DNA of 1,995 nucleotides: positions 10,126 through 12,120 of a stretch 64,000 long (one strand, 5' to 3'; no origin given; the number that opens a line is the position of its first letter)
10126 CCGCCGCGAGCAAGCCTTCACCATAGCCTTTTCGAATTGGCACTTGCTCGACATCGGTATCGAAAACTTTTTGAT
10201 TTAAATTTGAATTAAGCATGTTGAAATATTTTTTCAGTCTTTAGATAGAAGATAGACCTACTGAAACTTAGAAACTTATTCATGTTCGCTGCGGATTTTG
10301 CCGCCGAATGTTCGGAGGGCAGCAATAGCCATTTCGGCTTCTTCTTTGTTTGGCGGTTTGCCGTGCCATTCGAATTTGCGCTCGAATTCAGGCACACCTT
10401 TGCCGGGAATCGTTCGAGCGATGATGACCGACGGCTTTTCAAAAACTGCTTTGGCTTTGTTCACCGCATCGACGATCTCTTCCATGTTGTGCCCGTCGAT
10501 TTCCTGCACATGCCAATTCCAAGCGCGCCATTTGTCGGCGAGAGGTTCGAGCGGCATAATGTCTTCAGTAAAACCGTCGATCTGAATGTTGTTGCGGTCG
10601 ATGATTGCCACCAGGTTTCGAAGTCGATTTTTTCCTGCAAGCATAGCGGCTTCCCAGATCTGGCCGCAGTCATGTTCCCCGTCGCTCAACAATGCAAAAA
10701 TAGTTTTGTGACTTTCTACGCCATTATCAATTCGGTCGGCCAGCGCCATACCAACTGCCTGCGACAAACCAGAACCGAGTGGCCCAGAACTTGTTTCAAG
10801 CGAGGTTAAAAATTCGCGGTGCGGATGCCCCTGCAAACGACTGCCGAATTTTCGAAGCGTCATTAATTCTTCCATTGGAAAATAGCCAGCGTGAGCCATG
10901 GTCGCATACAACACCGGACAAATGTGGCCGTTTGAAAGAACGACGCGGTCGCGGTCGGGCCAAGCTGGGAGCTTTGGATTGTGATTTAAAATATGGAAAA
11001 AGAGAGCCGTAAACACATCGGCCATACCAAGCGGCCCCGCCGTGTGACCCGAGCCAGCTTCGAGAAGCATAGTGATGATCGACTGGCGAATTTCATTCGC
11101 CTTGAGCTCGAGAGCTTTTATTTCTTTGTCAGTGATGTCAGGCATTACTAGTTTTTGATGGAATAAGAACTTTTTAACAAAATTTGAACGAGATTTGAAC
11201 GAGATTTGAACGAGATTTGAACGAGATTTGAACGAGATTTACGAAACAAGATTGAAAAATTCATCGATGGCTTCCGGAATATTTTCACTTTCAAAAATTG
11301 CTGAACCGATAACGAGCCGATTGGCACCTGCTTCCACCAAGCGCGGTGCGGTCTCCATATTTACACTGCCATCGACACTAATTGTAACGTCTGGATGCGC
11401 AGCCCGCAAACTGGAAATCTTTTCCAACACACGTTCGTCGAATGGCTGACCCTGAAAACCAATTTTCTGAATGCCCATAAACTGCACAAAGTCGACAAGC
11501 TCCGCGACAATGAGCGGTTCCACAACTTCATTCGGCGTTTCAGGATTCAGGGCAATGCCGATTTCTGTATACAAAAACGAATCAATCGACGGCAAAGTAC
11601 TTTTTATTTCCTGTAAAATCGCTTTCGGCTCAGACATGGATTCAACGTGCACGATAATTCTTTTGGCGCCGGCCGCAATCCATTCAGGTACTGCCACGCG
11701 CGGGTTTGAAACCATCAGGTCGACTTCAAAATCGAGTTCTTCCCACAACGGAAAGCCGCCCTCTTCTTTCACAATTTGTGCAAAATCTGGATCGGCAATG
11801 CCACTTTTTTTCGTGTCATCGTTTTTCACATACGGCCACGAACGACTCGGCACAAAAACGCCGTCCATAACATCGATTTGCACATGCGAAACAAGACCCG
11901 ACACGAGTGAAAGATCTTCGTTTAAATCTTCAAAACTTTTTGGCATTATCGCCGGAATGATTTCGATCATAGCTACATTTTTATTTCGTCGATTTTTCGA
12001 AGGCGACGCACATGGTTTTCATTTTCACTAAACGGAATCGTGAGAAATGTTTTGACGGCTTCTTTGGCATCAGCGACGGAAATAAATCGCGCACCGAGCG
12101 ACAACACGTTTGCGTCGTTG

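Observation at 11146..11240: Perfect 11-bp x5 tandem repeat in the 93-nt rpe-tkt spacer inside a pentose-phosphate operon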

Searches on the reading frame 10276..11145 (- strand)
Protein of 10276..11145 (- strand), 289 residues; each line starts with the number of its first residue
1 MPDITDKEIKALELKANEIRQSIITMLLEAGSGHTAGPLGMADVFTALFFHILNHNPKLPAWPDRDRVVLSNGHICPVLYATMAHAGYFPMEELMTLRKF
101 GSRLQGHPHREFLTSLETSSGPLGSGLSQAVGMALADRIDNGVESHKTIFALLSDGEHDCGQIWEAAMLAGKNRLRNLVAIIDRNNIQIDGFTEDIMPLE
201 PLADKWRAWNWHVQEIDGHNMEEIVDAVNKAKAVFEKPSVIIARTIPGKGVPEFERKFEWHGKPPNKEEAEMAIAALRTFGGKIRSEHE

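Call 4: search_protein_families(library=pfam, proteins=[window:10276-11145:-])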
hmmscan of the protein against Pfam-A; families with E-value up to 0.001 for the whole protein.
window:10276-11145:- (289 aa): 2 families
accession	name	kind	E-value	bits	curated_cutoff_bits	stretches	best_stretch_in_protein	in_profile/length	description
PF00456.26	Transketolase_N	-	4.3e-62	210.5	22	1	16-271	6-269/334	Transketolase, thiamine diphosphate binding domain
PF13292.11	DXP_synthase_N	-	5.2e-12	46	21.2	1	6-189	12-175/274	1-deoxy-D-xylulose-5-phosphate synthase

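Call 7: find_encoding_contigs(protein=window:10276-11145:-, flank=3000, max_places=10)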
Protein window:10276-11145:- (289 aa): no gene with exactly this product is on record in the collection.

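Call 10: find_related_loci(query=window:10276-11145:-, collection=genome_contigs, flank=4000)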
Query window:10276-11145:- (289 aa) in genome_contigs; peptide patterns used: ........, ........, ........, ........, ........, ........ (x = any residue, [..] = any of these).
599 stretches matched a pattern (row limit reached: there are more); 571 encode a relative of the query (tblastn E <= 1e-3); the best 80 are kept; 80 distinct loci.
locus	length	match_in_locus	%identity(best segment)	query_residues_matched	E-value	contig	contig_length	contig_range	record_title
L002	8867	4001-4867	92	1-289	0e+0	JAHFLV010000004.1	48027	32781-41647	MAG: Candidatus Zambryskiibacteriota bacterium isolate nzgw441 NODE_857_length_48028_cov_3.301313, whole genome shotgun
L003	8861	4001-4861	87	3-289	5e-175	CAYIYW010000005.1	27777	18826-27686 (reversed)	MAG TPA_asm: uncultured Candidatus Saccharibacteria bacterium isolate ERP119705_co9_37 genome assembly, contig: NODE_165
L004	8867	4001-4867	86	1-289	3e-174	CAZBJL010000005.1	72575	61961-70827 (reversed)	MAG TPA_asm: uncultured Candidatus Saccharibacteria bacterium isolate SRP278252_co2_184 genome assembly, contig: NODE_54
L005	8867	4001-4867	82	1-289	3e-165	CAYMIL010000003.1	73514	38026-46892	MAG TPA_asm: uncultured Candidatus Saccharibacteria bacterium isolate SRP133034_co1_56 genome assembly, contig: NODE_159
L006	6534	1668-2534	81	1-289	4e-163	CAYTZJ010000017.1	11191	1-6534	MAG TPA_asm: uncultured Candidatus Saccharibacteria bacterium isolate SRP278252_co2_242 genome assembly, contig: NODE_12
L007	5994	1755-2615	82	3-289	1e-163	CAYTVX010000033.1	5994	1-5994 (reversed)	MAG TPA_asm: uncultured Candidatus Saccharibacteria bacterium isolate SRP286056_co1_301 genome assembly, contig: NODE_18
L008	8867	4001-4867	80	1-289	1e-161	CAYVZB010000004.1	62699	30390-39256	MAG TPA_asm: uncultured Candidatus Saccharibacteria bacterium isolate SRP135725_co1_493 genome assembly, contig: NODE_35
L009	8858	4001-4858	79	3-288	5e-157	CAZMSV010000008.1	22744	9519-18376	MAG TPA_asm: uncultured Candidatus Saccharibacteria bacterium isolate SRP128246_co1_548 genome assembly, contig: NODE_43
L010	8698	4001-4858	79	4-289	4e-156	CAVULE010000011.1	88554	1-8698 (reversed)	MAG: uncultured Verrucomicrobiae bacterium isolate MFD06526.bin.1.139 genome assembly, contig: contig_27107, whole genom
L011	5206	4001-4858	79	4-289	6e-157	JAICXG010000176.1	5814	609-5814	MAG: Chthoniobacterales bacterium isolate LS_FP_2_bin.102 k141_5095175_length_5814_cov_37.5193, whole genome shotgun seq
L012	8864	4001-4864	78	1-288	6e-156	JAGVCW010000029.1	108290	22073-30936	MAG: Candidatus Paceibacterota bacterium isolate WC_11 c_000000040084, whole genome shotgun sequence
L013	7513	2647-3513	77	1-289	2e-155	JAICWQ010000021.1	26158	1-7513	MAG: Chthoniobacterales bacterium isolate LS_FP_2_bin.56 k141_2110092_length_26158_cov_171.9372, whole genome shotgun se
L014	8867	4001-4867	78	1-289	3e-155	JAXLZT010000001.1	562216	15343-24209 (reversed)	MAG: Candidatus Paceibacterota bacterium isolate STL-PAT9 C4.155.fa-1, whole genome shotgun sequence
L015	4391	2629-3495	78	1-289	1e-158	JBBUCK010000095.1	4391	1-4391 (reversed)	MAG: Patescibacteria group bacterium isolate H32-bin035 H32_bin035_000000000095, whole genome shotgun sequence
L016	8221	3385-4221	81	11-289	1e-154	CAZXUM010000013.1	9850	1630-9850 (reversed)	MAG TPA_asm: uncultured Candidatus Saccharibacteria bacterium isolate SRP128246_co1_334 genome assembly, contig: NODE_17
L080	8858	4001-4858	74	4-289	1e-146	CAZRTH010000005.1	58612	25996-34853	MAG TPA_asm: uncultured Candidatus Saccharibacteria bacterium isolate SRP193066_co2_80 genome assembly, contig: NODE_179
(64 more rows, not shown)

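Call 63: find_homologous_proteins(query=L003:288-1322:+, max_evalue=1e-100)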
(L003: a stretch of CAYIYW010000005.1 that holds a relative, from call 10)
Query L003:288-1322:+ (344 aa): 7916 proteins with E <= 1e-100 among 8000 candidates; the best 120 are listed.
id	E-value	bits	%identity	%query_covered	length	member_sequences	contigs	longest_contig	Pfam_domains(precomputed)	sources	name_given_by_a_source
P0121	6.4e-217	737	99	100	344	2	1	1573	PF02800.26,PF00044.31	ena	-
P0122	9.6e-195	664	89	100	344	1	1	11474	PF02800.26,PF00044.31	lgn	-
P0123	4.5e-185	632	84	100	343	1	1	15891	PF02800.26,PF00044.31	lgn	-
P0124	2.3e-181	620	84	100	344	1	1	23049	PF02800.26,PF00044.31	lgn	-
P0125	2.7e-180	617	81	100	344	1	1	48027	PF02800.26,PF00044.31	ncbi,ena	-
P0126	1.9e-179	614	81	100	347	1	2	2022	PF02800.26,PF00044.31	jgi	jgi:glyceraldehyde 3-phosphate dehydrogenase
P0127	1.2e-177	608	80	100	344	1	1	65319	PF02800.26,PF00044.31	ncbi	-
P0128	5.3e-177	606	81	100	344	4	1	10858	PF02800.26,PF00044.31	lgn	-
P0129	9.1e-174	595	79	100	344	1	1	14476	PF02800.26,PF00044.31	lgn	-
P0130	1.3e-173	595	80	99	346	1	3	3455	PF02800.26,PF00044.31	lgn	-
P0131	2.9e-173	594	79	99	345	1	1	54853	PF02800.26,PF00044.31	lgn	-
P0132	3.2e-173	593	78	100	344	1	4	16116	PF02800.26,PF00044.31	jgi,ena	-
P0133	6.6e-173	592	79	100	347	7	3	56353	PF02800.26,PF00044.31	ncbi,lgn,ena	-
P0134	2.4e-172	591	79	100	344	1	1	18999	PF02800.26,PF00044.31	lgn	-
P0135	1.1e-171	588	77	100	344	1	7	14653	PF02800.26,PF00044.31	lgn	-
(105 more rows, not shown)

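Call 64: find_encoding_contigs(protein=P0121, flank=1500, max_places=6)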
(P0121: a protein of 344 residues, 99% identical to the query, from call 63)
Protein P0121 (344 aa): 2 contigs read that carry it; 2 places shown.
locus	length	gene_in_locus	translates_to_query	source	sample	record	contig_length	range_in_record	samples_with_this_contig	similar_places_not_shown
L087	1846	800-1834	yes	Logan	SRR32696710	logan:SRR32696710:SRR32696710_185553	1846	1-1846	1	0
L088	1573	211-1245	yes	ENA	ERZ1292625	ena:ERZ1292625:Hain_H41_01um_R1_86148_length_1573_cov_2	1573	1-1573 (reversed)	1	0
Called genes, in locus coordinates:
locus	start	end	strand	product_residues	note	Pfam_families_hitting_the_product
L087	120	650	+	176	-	PF02643:DUF192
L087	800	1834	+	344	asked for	PF00044:Gp_dh_N, PF02800:Gp_dh_C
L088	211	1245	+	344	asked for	PF00044:Gp_dh_N, PF02800:Gp_dh_C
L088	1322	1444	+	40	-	-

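Call 65: find_encoding_contigs(protein=P0122, flank=6000, max_places=4)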
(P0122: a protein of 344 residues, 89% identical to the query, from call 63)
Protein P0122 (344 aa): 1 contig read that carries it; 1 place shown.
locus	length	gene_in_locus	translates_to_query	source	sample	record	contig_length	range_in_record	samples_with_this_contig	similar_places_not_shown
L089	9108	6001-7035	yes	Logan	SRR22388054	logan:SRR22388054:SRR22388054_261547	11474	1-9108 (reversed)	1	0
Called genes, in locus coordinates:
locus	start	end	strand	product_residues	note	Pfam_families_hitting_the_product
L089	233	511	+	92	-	PF00076:RRM_1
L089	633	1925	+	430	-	PF01520:Amidase_3, PF01471:PG_binding_1 (faint)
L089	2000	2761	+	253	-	PF01471:PG_binding_1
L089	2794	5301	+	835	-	-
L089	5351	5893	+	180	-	PF02643:DUF192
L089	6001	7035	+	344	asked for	PF00044:Gp_dh_N, PF02800:Gp_dh_C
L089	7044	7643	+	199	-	-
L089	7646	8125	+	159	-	PF02502:LacAB_rpiB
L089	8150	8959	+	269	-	PF00834:Ribul_P_3_epim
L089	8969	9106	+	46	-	?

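Call 66: find_encoding_contigs(protein=P0123, flank=6000, max_places=4)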
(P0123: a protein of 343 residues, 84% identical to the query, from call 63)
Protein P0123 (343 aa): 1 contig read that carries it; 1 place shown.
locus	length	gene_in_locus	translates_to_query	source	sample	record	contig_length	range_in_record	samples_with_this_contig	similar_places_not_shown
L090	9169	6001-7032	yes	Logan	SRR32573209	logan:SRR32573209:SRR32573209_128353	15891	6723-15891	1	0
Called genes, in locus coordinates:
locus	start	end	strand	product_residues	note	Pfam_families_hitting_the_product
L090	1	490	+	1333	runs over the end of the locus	PF13660:DUF4147, PF05161:MOFRL, PF01326:PPDK_N, PF00391:PEP-utilizers, PF02896:PEP-utilizers_C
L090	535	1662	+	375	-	PF00389:2-Hacid_dh, PF02826:2-Hacid_dh_C, PF03446:NAD_binding_2 (faint)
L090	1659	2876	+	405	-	PF03952:Enolase_N, PF00113:Enolase_C, PF13378:MR_MLE_C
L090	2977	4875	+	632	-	-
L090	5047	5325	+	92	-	PF00076:RRM_1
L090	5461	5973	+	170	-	PF02643:DUF192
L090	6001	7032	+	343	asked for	PF00044:Gp_dh_N, PF02800:Gp_dh_C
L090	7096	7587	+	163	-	PF02502:LacAB_rpiB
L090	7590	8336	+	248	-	PF00834:Ribul_P_3_epim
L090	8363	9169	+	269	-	?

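Call 67: find_encoding_contigs(protein=P0124, flank=6000, max_places=4)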
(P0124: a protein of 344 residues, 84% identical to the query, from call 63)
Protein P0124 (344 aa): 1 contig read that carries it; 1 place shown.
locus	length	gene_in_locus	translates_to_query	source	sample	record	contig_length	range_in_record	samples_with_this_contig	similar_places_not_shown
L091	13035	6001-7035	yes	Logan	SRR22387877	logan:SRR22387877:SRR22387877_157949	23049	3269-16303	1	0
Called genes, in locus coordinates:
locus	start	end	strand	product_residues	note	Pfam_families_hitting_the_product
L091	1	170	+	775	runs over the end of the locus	PF03477:ATP-cone, PF17975:RNR_Alpha, PF02867:Ribonuc_red_lgC (faint), PF21995:RNR-II_ins_dom (weak)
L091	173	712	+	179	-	PF01923:Cob_adeno_trans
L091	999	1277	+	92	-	PF00076:RRM_1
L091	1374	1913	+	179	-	PF02643:DUF192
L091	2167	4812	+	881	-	PF03477:ATP-cone, PF00317:Ribonuc_red_lgN, PF02867:Ribonuc_red_lgC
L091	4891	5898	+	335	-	PF00268:Ribonuc_red_sm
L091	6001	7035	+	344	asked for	PF00044:Gp_dh_N, PF02800:Gp_dh_C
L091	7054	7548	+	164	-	PF02502:LacAB_rpiB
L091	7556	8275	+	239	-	PF00834:Ribul_P_3_epim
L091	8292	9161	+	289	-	PF13292:DXP_synthase_N, PF00456:Transketolase_N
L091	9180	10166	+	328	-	PF02779:Transket_pyr, PF02780:Transketolase_C, PF22613:Transketolase_C_1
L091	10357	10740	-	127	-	-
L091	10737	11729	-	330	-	PF00294:PfkB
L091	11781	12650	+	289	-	PF01116:F_bP_aldolase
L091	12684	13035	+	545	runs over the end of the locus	PF01565:FAD_binding_4, PF02913:FAD-oxidase_C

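Call 75: search_protein_families(library=pfam, proteins=[L080:3425-3988:+, L080:6151-7206:-, L080:7616-7963:+], max_evalue=0.01)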
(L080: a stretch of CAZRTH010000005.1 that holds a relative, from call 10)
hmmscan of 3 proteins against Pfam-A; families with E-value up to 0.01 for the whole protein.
L080:3425-3988:+ (187 aa): 1 family
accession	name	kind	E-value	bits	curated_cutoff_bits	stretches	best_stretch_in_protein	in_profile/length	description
PF02452.23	PemK_toxin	-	1.7e-11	44.7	23.1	1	50-131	14-106/109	PemK-like, MazF-like toxin of type II toxin-antitoxin system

L080:6151-7206:- (351 aa): 1 family
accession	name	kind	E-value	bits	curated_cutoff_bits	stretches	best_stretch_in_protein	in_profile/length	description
PF00294.29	PfkB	-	3.1e-29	102.7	25.8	1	61-328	34-298/302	pfkB family carbohydrate kinase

L080:7616-7963:+ (115 aa): 1 family
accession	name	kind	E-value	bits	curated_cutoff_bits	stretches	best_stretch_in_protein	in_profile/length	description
PF02452.23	PemK_toxin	-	4e-25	88.6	23.1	1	11-113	1-109/109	PemK-like, MazF-like toxin of type II toxin-antitoxin system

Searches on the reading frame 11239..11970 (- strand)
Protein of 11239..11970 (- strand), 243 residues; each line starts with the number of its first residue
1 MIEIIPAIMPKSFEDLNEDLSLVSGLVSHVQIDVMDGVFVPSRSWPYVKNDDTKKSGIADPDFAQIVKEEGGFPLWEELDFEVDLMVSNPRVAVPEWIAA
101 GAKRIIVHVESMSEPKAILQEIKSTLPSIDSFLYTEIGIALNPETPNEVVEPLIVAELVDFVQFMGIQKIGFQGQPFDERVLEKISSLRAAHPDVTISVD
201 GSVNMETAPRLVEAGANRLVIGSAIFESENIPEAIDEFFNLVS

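Call 4: search_protein_families(library=pfam, proteins=[window:11239-11970:-])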
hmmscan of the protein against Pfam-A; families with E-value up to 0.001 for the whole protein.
window:11239-11970:- (243 aa): 1 family
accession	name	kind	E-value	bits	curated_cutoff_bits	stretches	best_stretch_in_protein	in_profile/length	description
PF00834.25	Ribul_P_3_epim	-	1.7e-32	112.9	21.1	1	77-226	56-198/198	Ribulose-phosphate 3 epimerase family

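Call 8: find_encoding_contigs(protein=window:11239-11970:-, flank=3000, max_places=10)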
Protein window:11239-11970:- (243 aa): 1 contig read that carries it; 1 place shown.
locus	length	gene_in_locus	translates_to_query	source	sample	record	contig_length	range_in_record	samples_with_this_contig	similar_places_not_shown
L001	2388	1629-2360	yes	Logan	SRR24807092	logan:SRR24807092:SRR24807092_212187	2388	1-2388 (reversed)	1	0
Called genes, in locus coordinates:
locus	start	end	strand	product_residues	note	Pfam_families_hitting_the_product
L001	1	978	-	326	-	?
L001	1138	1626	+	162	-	PF02502:LacAB_rpiB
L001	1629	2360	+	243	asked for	PF00834:Ribul_P_3_epim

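Call 17: find_related_loci(query=window:11239-11970:-, collection=metagenome_contigs, flank=2500)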
Query window:11239-11970:- (243 aa) in metagenome_contigs; peptide patterns used: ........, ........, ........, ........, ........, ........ (x = any residue, [..] = any of these).
366 stretches matched a pattern; 3 encode a relative of the query (tblastn E <= 1e-3); 3 distinct loci.
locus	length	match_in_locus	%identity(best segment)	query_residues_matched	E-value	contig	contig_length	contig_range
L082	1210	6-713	55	1-238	1e-86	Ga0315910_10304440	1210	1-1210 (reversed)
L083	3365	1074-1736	49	1-235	3e-67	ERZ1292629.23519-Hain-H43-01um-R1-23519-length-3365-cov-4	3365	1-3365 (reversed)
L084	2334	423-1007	33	2-229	4e-27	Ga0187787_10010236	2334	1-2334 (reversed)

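Call 18: find_homologous_proteins(query=window:11239-11970:-, max_evalue=1e-60)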
Query window:11239-11970:- (243 aa): 536 proteins with E <= 1e-60 among 4205 candidates; the best 120 are listed.
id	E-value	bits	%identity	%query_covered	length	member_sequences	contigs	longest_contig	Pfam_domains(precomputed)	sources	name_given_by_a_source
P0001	9.4e-152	522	100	100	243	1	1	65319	PF00834.26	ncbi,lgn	-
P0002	2.3e-105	370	74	97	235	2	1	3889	PF00834.26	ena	-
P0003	2.2e-99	350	67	100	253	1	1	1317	PF00834.26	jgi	jgi:ribulose-phosphate 3-epimerase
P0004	7.5e-96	339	66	99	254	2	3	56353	PF00834.26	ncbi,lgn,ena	-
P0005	5.3e-95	336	65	100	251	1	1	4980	PF00834.26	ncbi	-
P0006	2.6e-94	334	68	99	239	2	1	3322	PF00834.26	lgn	-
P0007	5.0e-94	333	67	97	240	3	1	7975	PF00834.26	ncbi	-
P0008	9.4e-93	329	66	99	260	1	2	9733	PF00834.26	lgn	-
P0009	1.7e-92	328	63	100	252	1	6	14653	PF00834.26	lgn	-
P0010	4.5e-92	326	62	99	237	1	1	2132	PF00834.26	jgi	jgi:ribulose-phosphate 3-epimerase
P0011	5.8e-92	326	62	99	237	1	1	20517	PF00834.26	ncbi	-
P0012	6.1e-92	326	66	99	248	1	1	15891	PF00834.26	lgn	-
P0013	1.3e-91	325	63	100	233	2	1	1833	PF00834.26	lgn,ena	-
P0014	4.1e-91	323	64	99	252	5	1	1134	PF00834.26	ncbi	-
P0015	6.4e-91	323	62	100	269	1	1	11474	PF00834.26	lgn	-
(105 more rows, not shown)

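Call 20: find_encoding_contigs(protein=P0002, flank=3000, max_places=5)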
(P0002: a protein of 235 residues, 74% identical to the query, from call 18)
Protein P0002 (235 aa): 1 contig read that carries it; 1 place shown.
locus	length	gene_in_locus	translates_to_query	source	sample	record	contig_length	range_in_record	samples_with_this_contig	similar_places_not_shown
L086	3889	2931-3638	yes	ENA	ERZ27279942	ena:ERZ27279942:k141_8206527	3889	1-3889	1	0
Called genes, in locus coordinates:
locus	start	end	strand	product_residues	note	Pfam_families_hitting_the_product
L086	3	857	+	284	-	?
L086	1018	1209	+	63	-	-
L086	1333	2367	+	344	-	PF00044:Gp_dh_N, PF02800:Gp_dh_C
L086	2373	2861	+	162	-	PF02502:LacAB_rpiB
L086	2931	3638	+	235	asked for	PF00834:Ribul_P_3_epim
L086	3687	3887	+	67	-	?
